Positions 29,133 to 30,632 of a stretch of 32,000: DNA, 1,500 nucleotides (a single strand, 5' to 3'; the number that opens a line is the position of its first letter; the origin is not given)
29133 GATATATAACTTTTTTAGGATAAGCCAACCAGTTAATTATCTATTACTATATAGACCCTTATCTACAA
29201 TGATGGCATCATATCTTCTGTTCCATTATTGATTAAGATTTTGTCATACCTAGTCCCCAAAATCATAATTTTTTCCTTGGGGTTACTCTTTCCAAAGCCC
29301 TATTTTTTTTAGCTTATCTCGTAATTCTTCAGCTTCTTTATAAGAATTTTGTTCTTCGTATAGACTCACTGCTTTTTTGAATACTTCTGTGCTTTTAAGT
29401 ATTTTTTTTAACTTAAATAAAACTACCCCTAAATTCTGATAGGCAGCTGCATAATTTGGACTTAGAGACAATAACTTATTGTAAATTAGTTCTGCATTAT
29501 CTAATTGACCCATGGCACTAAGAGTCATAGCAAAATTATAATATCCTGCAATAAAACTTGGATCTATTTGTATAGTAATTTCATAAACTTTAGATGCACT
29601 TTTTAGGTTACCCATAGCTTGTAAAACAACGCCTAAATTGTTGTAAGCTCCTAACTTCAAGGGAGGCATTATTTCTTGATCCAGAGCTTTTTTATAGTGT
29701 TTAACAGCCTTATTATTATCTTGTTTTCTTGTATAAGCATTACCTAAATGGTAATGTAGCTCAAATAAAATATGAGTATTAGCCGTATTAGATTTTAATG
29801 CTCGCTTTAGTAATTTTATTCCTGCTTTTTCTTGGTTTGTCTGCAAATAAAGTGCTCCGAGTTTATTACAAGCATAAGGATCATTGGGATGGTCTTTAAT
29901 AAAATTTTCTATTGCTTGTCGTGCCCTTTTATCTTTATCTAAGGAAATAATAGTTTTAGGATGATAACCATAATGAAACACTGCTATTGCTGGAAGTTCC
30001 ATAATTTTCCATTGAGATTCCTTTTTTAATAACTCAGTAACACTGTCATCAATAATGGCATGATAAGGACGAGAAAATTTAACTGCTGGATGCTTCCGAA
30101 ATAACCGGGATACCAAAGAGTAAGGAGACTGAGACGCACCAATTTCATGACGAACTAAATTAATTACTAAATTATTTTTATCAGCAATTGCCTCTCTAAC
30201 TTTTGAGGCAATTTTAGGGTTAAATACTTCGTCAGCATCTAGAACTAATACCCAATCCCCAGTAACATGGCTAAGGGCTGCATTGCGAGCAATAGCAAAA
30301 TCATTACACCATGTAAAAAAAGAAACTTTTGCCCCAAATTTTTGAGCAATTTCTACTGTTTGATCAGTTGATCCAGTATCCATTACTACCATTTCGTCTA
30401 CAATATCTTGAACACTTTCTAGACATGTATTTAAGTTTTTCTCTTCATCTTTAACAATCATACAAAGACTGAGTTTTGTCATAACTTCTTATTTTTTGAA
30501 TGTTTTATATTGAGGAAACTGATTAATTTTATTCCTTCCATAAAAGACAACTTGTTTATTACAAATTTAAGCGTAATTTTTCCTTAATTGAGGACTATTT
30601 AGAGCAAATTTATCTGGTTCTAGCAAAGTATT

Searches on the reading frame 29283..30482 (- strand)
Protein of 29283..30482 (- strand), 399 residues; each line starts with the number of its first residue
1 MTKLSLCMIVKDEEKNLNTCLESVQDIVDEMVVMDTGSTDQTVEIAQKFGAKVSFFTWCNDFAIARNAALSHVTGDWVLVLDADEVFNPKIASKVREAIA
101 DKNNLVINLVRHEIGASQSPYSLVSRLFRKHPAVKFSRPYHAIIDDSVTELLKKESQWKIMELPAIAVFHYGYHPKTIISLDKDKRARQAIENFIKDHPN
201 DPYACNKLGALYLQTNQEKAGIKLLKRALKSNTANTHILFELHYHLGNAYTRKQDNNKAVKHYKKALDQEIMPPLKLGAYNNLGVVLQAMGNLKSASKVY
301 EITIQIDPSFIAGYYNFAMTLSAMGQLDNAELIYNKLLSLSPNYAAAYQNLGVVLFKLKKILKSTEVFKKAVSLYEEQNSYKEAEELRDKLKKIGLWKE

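Call 11: search_protein_families(library=pfam, proteins=[window:29283-30482:-])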
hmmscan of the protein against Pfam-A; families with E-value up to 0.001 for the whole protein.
window:29283-30482:- (399 aa): 18 families
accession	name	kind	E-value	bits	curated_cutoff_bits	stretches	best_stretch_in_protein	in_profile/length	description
PF00535.33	Glycos_transf_2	-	5.5e-24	85.4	23.3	1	5-155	1-162/168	Glycosyl transferase family 2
PF13181.12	TPR_8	-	3.2e-23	80.3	25.7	2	314-344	4-34/34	Tetratricopeptide repeat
PF07719.23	TPR_2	-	1.5e-22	78.2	27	1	241-268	2-29/34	Tetratricopeptide repeat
PF00515.34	TPR_1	-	4.2e-22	77.4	27.8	2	241-268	2-29/34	Tetratricopeptide repeat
PF13424.12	TPR_12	-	3.6e-17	62.8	30.1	2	242-301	5-69/77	Tetratricopeptide repeat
PF13428.12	TPR_14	-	3e-15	55.6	23.5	0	314-352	4-42/44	Tetratricopeptide repeat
PF13431.12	TPR_17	-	8.4e-15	54.2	24.4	0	334-361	2-29/34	Tetratricopeptide repeat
PF13414.12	TPR_11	-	8.9e-14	51.3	26.8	2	324-358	7-41/42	TPR repeat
PF13374.12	TPR_10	-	5e-13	49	27.5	0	278-301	3-26/42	Tetratricopeptide repeat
PF13432.12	TPR_16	-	3.4e-11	43.8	32.7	0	246-308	3-62/65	Tetratricopeptide repeat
PF14559.12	TPR_19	-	3.4e-11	43.7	25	0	323-361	3-41/68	Tetratricopeptide repeat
PF13176.12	TPR_7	-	4.2e-10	39.3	27.9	0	243-268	2-27/36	Tetratricopeptide repeat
PF13704.12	Glyco_tranf_2_4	-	1.5e-07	32.2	27.5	1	11-91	1-88/98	Glycosyl transferase family 2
PF13174.12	TPR_6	-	1.8e-07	31.7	26.3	0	244-269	4-29/33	Tetratricopeptide repeat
PF22860.2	DUF7017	-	1.1e-06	29.1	27.5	1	176-263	9-94/141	Domain of unknown function (DUF7017)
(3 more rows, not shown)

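Call 12: search_protein_families(library=ncbifam, proteins=[window:29283-30482:-])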
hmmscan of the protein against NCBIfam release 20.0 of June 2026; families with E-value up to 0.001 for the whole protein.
window:29283-30482:- (399 aa): 29 families (the best 25 are shown)
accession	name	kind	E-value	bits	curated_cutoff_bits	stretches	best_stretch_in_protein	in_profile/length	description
NF040959.1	MamA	equivalog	3.5e-19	69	200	2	184-320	53-182/204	magnetosome protein MamA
TIGR04195.1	S_glycosyl_SunS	equivalog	8.3e-19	67.7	350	1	7-230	62-282/421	SunS family peptide S-glycosyltransferase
TIGR02521.1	type_IV_pilW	equivalog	3.3e-13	49.7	154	2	290-374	44-128/234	type IV pilus biogenesis/stability protein PilW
TIGR02917.1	PEP_TPR_lipo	equivalog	1.2e-12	46.6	312.2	2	245-378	708-836/899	XrtA/PEP-CTERM system TPR-repeat protein PrsT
NF033762.1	social_mot_Tgl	equivalog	1.9e-12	47.1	225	1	187-390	50-244/252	social motility TPR repeat lipoprotein Tgl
NF033920.0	C39_PA2778_fam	equivalog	3.1e-11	43.2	150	1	245-307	195-254/255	PA2778 family cysteine peptidase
TIGR04283.1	glyco_like_mftF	equivalog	3.3e-11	43.2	182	1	8-126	5-123/221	TIGR04283 family arsenosugar biosynthesis glycosyltransferase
NF033758.1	gliding_GltE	equivalog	1.1e-10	41.1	225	1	225-306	71-149/411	adventurous gliding motility TPR repeat lipoprotein GltE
NF007482.0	PRK10073.1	equivalog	4.4e-10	39.1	423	1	2-107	6-117/334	glycosyltransferase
TIGR02795.1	tol_pal_ybgF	equivalog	1.2e-09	38.8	90.1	1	242-301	41-100/119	tol-pal system protein YbgF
NF047507.1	TPR_BatC_Lepto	exception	1.6e-09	37.6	175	1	191-269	50-125/214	TPR repeat-containing protein BatC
NF008391.2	PRK11189.1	equivalog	2.8e-08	33.6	250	1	183-271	181-268/297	lipoprotein NlpI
NF052415.1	T3SS_chap_SctY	equivalog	3.3e-08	34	70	0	207-301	11-101/106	type III secretion apparatus assembly chaperone SctY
TIGR02552.1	LcrH_SycD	equivalog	4.1e-08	33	104.8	0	317-386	58-127/136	SycD/LcrH family type III secretion system chaperone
TIGR04182.1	glyco_TIGR04182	equivalog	1.3e-07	31.3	325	1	12-101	10-99/293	S-layer glycoprotein N-glycosyltransferase AglJ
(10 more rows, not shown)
